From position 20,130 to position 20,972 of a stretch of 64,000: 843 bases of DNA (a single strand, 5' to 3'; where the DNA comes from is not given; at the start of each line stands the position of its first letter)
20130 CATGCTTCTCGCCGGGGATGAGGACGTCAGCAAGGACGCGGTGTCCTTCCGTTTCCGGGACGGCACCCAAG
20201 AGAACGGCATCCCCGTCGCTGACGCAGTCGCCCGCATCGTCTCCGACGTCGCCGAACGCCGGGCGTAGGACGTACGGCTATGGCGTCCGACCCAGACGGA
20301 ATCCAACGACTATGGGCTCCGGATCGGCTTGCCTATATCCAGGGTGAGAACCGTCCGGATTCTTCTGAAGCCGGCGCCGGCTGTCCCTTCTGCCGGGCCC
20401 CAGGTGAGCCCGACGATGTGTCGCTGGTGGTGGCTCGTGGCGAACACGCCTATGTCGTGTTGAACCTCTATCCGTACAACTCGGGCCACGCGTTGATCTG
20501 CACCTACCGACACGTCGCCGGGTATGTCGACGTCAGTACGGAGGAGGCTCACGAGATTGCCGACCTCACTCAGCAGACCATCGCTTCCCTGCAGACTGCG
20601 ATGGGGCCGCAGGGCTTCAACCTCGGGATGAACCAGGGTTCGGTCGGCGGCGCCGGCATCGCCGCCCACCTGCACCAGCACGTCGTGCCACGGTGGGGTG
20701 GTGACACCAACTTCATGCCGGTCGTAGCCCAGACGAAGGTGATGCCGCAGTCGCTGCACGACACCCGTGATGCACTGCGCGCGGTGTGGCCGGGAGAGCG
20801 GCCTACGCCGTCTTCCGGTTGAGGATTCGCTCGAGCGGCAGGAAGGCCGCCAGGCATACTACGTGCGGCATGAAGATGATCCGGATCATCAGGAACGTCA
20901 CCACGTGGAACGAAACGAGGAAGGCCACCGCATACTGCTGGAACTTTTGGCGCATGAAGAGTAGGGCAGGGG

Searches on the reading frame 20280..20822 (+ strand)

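Call 79: search_protein_families(library=pfam, proteins=[window:20280-20822:+], max_evalue=0.0001)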
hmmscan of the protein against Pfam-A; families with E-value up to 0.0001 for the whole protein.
window:20280-20822:+ (180 aa): 2 families
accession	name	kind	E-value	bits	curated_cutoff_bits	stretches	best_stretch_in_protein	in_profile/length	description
PF01230.28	HIT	-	1.1e-10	42.4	21.5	1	49-138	7-95/98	HIT domain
PF04677.20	CwfJ_C_1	-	3e-05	24.3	21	1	30-96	9-74/122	Protein similar to CwfJ C-terminus 1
